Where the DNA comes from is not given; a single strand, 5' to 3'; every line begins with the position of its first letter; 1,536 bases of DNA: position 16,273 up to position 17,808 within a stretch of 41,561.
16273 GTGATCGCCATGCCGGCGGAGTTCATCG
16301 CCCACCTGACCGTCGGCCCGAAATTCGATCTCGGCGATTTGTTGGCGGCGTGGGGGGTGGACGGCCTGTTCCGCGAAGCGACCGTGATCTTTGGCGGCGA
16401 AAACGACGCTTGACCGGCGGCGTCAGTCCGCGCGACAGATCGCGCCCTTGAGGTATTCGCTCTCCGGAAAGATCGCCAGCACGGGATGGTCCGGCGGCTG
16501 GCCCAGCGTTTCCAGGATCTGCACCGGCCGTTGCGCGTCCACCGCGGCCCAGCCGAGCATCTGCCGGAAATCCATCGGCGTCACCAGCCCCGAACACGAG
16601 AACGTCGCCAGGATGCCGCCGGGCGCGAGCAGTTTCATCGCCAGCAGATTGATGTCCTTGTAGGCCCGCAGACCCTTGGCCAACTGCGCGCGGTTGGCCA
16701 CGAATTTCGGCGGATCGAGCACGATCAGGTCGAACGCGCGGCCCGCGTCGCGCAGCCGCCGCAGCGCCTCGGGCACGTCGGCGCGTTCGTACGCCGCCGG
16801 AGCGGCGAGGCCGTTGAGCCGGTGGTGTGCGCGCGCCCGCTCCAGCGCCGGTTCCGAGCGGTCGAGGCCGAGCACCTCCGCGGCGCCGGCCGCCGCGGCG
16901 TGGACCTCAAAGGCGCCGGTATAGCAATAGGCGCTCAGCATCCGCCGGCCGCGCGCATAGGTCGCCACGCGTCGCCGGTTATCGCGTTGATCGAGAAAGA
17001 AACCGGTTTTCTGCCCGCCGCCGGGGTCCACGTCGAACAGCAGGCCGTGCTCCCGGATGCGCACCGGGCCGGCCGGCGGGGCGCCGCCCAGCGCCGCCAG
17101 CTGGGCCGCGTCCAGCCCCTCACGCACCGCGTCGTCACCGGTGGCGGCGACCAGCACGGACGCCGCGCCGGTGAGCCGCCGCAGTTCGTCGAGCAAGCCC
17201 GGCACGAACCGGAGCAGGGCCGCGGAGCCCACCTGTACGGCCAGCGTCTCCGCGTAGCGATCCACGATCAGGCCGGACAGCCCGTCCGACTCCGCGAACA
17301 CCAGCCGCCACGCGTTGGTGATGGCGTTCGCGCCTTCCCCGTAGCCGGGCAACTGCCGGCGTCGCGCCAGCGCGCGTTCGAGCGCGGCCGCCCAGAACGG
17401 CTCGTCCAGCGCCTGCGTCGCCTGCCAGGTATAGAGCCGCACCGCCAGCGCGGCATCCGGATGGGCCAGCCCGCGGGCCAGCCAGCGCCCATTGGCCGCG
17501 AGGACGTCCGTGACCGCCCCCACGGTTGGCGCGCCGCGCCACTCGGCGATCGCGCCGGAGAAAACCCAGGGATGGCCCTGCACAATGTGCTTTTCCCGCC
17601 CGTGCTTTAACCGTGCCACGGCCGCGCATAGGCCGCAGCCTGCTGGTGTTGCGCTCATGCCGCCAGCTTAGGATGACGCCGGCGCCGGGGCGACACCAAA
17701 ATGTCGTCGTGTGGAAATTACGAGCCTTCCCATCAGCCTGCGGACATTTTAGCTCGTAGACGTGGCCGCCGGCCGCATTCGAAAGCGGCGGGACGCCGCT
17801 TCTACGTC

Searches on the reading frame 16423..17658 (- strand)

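Call 20: search_protein_families(library=pfam, proteins=[window:16423-17658:-], max_evalue=0.0001)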
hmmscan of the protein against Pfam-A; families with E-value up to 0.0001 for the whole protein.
window:16423-17658:- (411 aa): 5 families
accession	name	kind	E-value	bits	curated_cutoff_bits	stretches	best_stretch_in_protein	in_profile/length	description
PF10672.15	Methyltrans_SAM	-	1.5e-23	83.9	27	1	187-364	75-247/286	S-adenosylmethionine-dependent methyltransferase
PF17785.7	PUA_3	-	1.3e-15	57.3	22.6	1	16-78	2-64/64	PUA-like domain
PF03602.21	Cons_hypoth95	-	7.5e-06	26.2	24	1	233-319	38-123/182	Conserved hypothetical protein 95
PF13847.12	Methyltransf_31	-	8e-06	26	27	1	245-356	12-113/145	Methyltransferase domain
PF13649.12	Methyltransf_25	-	2e-05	25.6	27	1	245-314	6-70/97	Methyltransferase domain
